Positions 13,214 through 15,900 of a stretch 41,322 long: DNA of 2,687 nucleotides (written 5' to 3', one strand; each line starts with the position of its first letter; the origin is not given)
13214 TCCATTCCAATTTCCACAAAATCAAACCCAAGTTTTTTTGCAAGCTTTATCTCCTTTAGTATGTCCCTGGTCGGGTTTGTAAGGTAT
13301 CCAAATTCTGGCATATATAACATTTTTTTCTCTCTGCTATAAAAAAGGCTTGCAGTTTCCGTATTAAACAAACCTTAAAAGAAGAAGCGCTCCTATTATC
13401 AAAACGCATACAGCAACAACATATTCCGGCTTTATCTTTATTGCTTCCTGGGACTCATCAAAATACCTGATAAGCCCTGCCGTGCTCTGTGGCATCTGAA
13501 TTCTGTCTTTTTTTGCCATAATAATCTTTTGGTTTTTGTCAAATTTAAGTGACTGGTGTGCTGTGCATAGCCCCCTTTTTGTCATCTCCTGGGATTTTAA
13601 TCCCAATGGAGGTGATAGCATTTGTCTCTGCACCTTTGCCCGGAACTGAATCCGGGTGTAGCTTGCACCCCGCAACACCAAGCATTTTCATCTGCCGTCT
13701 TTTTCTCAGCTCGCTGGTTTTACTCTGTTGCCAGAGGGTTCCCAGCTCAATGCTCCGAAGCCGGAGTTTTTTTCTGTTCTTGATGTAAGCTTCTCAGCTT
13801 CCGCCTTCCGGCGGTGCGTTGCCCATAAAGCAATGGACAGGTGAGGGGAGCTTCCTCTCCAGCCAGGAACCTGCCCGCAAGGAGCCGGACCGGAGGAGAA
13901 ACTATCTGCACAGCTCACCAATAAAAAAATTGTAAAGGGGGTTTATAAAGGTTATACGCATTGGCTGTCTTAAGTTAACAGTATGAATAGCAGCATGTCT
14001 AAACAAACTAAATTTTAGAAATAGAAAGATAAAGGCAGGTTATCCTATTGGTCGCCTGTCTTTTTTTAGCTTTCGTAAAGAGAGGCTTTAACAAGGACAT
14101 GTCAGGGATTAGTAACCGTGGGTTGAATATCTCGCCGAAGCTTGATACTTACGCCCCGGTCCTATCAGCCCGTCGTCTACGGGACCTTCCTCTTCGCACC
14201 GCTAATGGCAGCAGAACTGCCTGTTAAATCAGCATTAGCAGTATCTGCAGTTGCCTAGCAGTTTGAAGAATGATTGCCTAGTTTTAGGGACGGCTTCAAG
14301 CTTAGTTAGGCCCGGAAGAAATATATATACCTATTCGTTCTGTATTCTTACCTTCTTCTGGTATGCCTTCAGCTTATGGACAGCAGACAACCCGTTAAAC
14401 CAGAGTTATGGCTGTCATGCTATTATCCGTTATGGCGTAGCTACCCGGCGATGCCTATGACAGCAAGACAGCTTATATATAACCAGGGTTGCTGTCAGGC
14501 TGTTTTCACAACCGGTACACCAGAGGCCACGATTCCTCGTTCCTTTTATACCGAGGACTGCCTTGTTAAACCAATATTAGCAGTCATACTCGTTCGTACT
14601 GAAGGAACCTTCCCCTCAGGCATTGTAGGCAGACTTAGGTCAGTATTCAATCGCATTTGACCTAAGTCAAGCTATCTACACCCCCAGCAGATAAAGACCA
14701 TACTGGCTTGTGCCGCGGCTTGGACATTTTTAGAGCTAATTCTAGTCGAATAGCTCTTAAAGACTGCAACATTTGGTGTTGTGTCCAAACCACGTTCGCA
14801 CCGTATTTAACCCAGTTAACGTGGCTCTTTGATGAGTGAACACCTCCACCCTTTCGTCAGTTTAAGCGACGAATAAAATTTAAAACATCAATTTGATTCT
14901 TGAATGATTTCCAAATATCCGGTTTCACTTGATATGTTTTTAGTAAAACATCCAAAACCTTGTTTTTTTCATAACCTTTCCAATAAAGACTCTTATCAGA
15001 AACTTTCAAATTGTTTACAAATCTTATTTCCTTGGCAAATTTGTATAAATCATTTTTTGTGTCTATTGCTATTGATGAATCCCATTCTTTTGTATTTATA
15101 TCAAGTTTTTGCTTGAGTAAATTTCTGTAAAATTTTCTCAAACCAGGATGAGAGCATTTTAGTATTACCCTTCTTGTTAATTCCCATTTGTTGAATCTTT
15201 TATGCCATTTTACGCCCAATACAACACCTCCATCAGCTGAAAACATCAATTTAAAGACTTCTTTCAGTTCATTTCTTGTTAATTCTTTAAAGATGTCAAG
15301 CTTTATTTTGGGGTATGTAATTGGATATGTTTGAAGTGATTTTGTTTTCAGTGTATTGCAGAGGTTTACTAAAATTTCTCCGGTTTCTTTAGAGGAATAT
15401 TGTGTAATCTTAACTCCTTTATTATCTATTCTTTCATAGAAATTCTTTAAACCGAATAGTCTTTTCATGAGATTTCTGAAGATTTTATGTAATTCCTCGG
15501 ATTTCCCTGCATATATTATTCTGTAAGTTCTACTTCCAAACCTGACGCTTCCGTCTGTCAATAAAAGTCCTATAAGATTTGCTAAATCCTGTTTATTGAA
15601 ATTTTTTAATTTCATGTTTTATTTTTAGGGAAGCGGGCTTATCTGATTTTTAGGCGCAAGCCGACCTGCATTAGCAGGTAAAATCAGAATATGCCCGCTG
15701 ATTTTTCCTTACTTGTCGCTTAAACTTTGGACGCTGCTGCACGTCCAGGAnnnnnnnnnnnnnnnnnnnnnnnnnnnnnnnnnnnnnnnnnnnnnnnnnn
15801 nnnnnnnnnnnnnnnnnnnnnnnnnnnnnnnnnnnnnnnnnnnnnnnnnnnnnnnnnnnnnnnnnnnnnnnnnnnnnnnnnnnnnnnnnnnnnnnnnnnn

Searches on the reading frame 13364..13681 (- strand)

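Call 35: search_protein_families(library=pfam, proteins=[window:13364-13681:-])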
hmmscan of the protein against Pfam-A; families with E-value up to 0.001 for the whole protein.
window:13364-13681:- (105 aa): 1 family
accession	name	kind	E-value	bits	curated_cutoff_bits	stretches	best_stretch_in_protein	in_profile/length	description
PF03911.21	Sec61_beta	-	3.6e-12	46.6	27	1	66-105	1-40/41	Sec61beta family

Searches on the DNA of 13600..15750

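Call 50: search_rna_families(source=window, start=13600, end=15750, threshold=evalue, max_evalue=0.1, show_alignments=3)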
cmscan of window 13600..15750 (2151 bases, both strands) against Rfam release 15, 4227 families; matches with E-value up to 0.1: 1.
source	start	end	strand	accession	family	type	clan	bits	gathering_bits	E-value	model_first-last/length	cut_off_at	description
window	13616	13865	-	RF00373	RNaseP_arch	Gene; ribozyme;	CL00002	52.3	84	2.8e-13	14-255/288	no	Archaeal RNase P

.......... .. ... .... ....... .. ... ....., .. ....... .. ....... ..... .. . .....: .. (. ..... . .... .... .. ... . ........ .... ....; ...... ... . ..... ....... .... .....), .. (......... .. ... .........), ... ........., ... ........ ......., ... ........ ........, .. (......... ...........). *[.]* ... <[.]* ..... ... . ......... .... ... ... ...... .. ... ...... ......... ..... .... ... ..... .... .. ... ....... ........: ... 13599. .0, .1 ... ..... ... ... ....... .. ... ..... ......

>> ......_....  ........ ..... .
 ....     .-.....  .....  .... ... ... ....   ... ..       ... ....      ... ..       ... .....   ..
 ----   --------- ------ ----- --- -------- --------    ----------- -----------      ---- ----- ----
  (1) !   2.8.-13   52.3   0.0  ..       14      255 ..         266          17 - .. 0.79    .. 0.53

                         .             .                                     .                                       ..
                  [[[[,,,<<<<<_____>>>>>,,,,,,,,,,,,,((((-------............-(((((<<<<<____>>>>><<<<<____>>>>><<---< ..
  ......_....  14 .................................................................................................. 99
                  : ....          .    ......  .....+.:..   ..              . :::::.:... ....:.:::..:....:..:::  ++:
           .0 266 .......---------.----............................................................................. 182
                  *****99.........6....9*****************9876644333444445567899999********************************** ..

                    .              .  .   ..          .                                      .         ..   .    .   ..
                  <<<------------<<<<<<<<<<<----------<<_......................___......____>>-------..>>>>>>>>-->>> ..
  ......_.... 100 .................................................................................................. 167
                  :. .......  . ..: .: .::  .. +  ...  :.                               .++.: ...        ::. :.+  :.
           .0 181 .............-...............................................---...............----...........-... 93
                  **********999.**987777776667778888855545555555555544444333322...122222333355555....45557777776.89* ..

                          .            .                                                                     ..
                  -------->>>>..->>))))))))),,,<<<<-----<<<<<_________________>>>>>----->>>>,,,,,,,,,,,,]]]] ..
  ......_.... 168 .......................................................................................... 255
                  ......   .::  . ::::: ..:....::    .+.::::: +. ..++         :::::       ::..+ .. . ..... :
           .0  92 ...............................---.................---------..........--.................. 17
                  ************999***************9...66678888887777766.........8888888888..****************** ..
